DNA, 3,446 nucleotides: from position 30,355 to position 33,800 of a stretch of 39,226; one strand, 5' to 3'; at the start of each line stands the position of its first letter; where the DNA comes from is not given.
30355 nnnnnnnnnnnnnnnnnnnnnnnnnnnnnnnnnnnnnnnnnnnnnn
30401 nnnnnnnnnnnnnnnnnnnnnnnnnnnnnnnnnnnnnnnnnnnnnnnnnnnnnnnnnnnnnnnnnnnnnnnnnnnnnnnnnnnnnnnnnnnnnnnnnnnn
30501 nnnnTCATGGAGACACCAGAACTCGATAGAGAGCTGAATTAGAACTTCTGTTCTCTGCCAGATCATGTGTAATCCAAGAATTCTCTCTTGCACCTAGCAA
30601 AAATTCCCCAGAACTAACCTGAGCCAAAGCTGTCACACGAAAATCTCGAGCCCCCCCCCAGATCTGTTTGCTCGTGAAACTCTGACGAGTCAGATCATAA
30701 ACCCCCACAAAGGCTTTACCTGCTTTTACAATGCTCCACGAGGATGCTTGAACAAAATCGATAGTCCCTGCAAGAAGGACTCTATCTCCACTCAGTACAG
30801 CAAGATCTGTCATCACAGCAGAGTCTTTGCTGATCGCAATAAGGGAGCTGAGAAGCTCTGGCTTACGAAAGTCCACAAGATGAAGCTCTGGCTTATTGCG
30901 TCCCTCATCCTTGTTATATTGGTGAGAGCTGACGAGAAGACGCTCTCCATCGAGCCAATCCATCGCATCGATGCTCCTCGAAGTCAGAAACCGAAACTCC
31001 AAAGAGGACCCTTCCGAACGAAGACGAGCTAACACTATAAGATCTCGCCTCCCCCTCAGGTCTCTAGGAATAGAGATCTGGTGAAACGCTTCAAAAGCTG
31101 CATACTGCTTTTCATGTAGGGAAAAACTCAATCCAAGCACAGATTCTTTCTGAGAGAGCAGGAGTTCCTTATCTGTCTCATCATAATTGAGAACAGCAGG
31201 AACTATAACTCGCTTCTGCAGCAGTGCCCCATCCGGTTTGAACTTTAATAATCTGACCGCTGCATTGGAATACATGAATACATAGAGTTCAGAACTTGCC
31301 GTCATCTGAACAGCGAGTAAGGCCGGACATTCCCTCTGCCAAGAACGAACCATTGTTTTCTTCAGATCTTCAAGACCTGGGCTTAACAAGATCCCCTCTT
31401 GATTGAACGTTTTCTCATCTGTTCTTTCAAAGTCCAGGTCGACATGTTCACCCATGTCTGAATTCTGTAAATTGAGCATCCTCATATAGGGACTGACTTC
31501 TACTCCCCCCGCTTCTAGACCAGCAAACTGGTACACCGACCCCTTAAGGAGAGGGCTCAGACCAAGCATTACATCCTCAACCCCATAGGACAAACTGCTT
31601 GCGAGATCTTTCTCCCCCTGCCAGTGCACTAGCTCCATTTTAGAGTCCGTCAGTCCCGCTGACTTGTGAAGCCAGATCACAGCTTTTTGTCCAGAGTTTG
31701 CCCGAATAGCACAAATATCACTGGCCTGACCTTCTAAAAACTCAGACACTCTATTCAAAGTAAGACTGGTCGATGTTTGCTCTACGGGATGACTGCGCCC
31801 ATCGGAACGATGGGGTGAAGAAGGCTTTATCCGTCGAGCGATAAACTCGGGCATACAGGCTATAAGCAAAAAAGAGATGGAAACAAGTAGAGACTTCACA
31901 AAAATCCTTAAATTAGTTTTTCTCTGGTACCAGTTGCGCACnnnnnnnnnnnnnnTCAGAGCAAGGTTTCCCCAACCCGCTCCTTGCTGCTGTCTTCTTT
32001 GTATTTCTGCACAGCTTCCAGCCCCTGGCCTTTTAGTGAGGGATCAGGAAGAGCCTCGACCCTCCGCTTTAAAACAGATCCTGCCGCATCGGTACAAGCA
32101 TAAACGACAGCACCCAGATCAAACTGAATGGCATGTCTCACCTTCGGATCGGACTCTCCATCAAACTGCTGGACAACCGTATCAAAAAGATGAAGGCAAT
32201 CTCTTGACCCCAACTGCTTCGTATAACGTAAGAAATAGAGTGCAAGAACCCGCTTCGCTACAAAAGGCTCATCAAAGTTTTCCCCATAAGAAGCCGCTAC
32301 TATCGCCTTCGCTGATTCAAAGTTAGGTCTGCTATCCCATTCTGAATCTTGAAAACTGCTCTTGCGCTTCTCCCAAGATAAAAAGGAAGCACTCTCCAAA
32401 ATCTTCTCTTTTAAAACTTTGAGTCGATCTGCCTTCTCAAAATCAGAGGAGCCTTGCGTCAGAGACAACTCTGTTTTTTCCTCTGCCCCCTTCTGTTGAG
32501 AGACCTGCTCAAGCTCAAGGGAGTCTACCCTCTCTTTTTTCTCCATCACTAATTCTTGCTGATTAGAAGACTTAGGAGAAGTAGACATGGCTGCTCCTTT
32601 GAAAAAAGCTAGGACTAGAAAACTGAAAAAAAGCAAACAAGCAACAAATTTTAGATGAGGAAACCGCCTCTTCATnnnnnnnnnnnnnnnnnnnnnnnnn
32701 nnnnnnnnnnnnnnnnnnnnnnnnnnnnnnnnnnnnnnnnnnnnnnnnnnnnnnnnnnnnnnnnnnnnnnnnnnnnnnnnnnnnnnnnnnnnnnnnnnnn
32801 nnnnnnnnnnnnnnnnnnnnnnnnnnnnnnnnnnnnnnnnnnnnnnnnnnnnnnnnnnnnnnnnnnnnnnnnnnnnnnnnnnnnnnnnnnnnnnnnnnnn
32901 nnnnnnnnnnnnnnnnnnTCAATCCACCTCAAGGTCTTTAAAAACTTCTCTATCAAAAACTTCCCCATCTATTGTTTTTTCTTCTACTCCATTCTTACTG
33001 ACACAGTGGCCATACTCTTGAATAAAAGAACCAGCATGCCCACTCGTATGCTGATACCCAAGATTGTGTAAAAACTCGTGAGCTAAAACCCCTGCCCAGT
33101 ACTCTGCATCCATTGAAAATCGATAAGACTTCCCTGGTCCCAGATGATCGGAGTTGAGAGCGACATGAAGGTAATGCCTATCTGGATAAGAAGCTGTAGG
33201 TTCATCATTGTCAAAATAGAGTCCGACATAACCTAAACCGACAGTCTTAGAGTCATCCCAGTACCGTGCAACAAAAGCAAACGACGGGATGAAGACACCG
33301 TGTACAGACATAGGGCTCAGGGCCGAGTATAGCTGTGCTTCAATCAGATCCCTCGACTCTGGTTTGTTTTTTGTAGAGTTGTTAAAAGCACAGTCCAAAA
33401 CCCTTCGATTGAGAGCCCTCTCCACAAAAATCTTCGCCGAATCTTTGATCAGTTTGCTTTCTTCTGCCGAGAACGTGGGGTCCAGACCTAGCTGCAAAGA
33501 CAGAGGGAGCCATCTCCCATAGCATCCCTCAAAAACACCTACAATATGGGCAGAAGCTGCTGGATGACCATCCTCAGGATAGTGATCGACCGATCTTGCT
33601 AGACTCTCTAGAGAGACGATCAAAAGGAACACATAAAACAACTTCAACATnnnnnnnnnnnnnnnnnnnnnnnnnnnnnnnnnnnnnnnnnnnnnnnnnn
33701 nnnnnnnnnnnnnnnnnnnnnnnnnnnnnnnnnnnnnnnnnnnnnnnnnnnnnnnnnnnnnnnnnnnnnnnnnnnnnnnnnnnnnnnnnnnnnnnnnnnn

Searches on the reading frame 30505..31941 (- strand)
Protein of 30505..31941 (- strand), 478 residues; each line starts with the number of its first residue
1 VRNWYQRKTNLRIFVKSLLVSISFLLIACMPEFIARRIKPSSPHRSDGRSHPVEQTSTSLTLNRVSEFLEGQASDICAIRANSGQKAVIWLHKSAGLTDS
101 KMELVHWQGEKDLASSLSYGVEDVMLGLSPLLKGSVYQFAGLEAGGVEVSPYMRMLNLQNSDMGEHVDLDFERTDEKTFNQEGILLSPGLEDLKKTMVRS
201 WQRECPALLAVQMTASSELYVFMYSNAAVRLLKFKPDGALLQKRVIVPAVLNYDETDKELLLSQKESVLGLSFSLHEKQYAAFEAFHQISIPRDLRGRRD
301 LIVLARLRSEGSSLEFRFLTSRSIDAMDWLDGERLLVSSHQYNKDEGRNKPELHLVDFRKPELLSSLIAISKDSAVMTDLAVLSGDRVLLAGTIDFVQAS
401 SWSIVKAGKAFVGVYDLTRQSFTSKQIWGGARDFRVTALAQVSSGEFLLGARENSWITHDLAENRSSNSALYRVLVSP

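Call 3: search_protein_families(library=pfam, proteins=[window:30505-31941:-], max_evalue=1)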
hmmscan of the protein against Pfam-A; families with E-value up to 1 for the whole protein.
window:30505-31941:- (478 aa): 0 families

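Call 4: search_protein_families(library=ncbifam, proteins=[window:30505-31941:-], max_evalue=1)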
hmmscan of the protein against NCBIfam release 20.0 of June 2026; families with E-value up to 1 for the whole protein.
window:30505-31941:- (478 aa): 0 families

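Call 68: search_solved_structures(query=window:30505-31941:-, max_evalue=1)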
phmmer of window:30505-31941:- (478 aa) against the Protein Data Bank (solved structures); distinct sequences matched with E-value up to 1: 0.

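Call 69: search_protein_families(library=padloc, proteins=[window:30505-31941:-], max_evalue=0.01)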
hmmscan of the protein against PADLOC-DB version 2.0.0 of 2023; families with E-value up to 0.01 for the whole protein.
window:30505-31941:- (478 aa): 0 families

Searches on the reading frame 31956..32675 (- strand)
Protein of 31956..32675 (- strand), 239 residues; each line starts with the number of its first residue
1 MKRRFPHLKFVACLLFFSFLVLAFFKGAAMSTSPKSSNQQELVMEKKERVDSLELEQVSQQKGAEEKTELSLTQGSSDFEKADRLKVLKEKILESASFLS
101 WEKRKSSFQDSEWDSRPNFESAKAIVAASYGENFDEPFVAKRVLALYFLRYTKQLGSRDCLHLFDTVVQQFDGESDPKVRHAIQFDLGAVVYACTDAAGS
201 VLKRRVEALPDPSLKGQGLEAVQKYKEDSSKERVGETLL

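Call 3: search_protein_families(library=pfam, proteins=[window:31956-32675:-], max_evalue=1)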
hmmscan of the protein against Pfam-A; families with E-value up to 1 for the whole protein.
window:31956-32675:- (239 aa): 0 families

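Call 4: search_protein_families(library=ncbifam, proteins=[window:31956-32675:-], max_evalue=1)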
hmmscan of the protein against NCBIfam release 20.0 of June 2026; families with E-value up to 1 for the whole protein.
window:31956-32675:- (239 aa): 1 family
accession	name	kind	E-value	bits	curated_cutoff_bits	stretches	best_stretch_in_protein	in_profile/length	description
NF033885.1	conj_TraP_IncI1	equivalog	0.051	13.3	135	1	6-86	15-101/217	conjugal transfer protein TraP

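Call 69: search_protein_families(library=padloc, proteins=[window:31956-32675:-], max_evalue=0.01)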
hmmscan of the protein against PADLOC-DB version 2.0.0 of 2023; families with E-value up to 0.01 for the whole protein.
window:31956-32675:- (239 aa): 0 families

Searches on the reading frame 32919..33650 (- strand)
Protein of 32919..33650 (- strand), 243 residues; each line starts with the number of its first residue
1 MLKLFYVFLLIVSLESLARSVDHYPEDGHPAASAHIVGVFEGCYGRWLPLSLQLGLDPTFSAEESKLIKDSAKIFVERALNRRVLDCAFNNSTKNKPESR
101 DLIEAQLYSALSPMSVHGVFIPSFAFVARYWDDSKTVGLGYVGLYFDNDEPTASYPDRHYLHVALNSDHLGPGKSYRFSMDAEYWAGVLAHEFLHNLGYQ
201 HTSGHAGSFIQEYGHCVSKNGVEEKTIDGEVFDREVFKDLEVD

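Call 3: search_protein_families(library=pfam, proteins=[window:32919-33650:-], max_evalue=1)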
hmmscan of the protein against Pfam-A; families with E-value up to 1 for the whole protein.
window:32919-33650:- (243 aa): 2 families
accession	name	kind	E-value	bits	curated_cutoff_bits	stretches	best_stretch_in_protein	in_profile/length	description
PF13582.12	Reprolysin_3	-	0.02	15.9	22.4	1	134-202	75-123/123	Metallo-peptidase family M12B Reprolysin-like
PF13688.12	Reprolysin_5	-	0.048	14.3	27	1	162-223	131-176/196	Metallo-peptidase family M12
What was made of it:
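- On Metzincins (neighbour gene 32919-33650): Reprolysin_3 scores 15.9 bits against a cut-off of 22.4 (call 3).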

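Call 4: search_protein_families(library=ncbifam, proteins=[window:32919-33650:-], max_evalue=1)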
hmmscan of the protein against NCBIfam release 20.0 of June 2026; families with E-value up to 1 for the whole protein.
window:32919-33650:- (243 aa): 1 family
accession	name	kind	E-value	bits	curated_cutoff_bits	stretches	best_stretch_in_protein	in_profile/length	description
NF038115.1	SVAGG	subfamily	0.05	12.6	150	1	176-205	165-196/407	SVAGG family GlyGly-CTERM protein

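Call 44: search_solved_structures(query=A3, max_evalue=1, show_alignments=2)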
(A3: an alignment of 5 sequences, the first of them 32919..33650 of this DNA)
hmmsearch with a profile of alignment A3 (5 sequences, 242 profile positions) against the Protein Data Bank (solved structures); distinct sequences matched with E-value up to 1: 4.
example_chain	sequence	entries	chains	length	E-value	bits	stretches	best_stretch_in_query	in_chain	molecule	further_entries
1yp1_A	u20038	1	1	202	0.054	16.2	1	188-209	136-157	FII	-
4dd8_A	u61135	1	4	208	0.18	14.5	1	188-222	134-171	Disintegrin and metalloproteinase domain-containing protein 8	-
2dw0_A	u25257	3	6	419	0.25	14.1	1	188-208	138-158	Catrocollastatin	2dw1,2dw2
3k7l_A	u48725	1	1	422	0.96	12.1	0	187-210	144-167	Atragin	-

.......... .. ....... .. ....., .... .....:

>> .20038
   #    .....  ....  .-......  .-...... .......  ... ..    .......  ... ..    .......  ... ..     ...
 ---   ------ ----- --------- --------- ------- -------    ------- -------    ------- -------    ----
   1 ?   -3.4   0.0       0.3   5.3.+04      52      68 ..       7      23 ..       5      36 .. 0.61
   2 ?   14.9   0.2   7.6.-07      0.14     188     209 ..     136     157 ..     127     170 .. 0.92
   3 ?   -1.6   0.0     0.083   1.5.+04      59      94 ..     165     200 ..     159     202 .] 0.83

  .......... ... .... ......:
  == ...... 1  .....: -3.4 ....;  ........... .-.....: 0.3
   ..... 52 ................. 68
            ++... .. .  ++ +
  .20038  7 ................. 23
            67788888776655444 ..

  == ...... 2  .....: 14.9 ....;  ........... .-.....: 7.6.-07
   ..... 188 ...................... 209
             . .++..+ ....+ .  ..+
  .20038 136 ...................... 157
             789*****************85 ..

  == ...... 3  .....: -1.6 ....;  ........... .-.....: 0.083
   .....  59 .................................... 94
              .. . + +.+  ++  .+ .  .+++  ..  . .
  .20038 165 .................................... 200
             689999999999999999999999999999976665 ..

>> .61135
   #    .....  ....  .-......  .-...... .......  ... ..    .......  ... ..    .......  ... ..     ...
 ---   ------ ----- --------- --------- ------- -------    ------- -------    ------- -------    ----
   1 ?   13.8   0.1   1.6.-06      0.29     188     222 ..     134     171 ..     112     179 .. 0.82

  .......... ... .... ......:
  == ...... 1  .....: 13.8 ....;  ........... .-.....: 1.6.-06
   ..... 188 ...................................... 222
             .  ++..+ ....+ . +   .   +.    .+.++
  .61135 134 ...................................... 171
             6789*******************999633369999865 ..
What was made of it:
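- On Metzincins (neighbour gene 32919-33650): The PDB profile search gives E=0.05 over the motif only (call 44).
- Closest known: Adamalysin/reprolysin-type metzincins. Same: The motif region aligns to snake-venom and ADAM proteases (E=0.05-0.2, call 44).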

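Call 52: find_homologous_proteins(query=A3, max_evalue=0.001)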
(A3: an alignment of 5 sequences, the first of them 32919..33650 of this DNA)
Query A3 (5 sequences) (243 aa, profile of the alignment): 52 proteins with E <= 0.001 among 6344 candidates.
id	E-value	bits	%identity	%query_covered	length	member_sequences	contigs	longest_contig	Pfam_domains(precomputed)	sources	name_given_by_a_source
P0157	3.1e-133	461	66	99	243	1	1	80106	-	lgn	-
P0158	1.7e-132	458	64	99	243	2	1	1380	-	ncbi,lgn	-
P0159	9.3e-126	436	100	100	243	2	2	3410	-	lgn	-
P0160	1.1e-119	416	47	97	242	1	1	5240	-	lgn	-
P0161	2.2e-117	409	45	86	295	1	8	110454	-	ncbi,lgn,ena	-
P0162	1.6e-103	363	48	96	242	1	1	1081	-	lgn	-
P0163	2.6e-101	356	48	98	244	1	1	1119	-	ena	-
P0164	5.1e-100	352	58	96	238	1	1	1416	-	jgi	jgi:hypothetical protein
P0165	6.0e-98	345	50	92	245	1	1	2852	-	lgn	-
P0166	8.0e-97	342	50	94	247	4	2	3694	-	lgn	-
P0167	9.9e-94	331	49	96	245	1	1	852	-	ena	-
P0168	3.0e-92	327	49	93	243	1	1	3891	-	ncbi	-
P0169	6.2e-92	326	49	96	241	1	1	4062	-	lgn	-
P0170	8.8e-91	322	48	94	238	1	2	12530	-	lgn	-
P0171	9.8e-91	322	49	99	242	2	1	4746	-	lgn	-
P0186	5.0e-77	277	46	79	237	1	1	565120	-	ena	-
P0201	4.5e-53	198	38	92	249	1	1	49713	-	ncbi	ncbi:MAG: hypothetical protein ABW252_13215 [Polyangiales bacterium]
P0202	2.5e-34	137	38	73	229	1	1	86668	-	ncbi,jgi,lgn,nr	ncbi:MAG: hypothetical protein N5P05_004646 (plasmid) [Chroococcopsis gigantea SAG 12.99]|jgi:hypoth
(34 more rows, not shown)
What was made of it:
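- Closest known: Adamalysin/reprolysin-type metzincins. Different: It belongs to an orphan family of about 50 members (call 52).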

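Call 53: find_encoding_contigs(protein=P0201, flank=5000, max_places=1)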
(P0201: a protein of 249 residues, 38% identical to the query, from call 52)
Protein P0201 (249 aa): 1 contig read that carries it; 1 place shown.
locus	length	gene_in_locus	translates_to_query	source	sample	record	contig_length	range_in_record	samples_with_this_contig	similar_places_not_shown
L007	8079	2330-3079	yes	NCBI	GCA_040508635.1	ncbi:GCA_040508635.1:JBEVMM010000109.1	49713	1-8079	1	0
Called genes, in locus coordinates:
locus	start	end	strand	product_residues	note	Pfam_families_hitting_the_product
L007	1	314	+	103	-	PF00725:3HCDH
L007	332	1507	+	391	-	PF00108:Thiolase_N, PF02803:Thiolase_C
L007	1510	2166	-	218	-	-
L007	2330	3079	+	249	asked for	-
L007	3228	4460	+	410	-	PF04542:Sigma70_r2, PF04539:Sigma70_r3, PF04545:Sigma70_r4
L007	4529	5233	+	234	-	-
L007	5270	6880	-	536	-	PF00135:COesterase, PF20434:BD-FAE, PF07859:Abhydrolase_3 (weak)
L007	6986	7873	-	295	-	PF00106:adh_short, PF01370:Epimerase (weak), PF08659:KR, PF13561:adh_short_C2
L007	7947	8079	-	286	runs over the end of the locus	-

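Call 54: find_encoding_contigs(protein=P0202, flank=5000, max_places=1)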
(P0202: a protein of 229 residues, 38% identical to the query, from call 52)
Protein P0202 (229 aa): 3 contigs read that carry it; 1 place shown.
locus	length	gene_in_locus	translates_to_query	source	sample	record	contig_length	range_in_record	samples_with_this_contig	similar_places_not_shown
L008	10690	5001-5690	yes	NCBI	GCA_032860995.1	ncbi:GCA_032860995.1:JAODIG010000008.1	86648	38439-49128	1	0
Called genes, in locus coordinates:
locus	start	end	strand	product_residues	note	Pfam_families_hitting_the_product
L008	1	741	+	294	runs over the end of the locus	-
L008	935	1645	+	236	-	PF20042:DUF6444, PF13005:zf-IS66 (weak)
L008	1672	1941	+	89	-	PF01527:HTH_Tnp_1 (weak), PF13518:HTH_28 (faint)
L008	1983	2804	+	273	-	PF13276:HTH_21, PF00665:rve, PF13683:rve_3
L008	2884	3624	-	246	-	PF03050:DDE_Tnp_IS66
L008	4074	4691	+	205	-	-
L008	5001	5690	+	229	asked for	-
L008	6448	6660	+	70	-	-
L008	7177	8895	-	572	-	PF14517:Tachylectin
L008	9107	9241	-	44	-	PF13683:rve_3 (weak)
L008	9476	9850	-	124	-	-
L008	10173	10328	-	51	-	-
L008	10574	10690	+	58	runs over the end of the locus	-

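Call 55: find_encoding_contigs(protein=P0186, flank=5000, max_places=1)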
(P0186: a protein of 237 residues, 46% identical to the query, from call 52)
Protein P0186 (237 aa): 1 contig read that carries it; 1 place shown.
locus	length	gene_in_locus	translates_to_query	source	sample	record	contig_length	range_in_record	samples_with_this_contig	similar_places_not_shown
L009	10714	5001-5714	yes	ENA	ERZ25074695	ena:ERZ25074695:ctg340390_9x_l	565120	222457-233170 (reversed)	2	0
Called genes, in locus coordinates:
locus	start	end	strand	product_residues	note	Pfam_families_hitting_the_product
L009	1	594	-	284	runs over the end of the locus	PF08843:AbiEii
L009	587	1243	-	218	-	-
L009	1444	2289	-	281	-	PF00881:Nitroreductase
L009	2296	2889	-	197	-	PF06080:DUF938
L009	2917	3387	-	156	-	-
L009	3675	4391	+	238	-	-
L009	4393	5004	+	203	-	-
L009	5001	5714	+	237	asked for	-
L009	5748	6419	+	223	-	-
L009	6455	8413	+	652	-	PF14580:LRR_9 (faint), PF00560:LRR_1 (faint), PF13855:LRR_8 (weak), PF12799:LRR_4 (weak), PF13855:LRR_8 (weak)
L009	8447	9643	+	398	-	PF00764:Arginosuc_synth, PF20979:Arginosuc_syn_C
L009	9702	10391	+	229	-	-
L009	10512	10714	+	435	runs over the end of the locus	PF25046:DUF7790 (weak)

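Call 69: search_protein_families(library=padloc, proteins=[window:32919-33650:-], max_evalue=0.01)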
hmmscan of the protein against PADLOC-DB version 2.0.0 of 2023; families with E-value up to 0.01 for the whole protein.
window:32919-33650:- (243 aa): 0 families
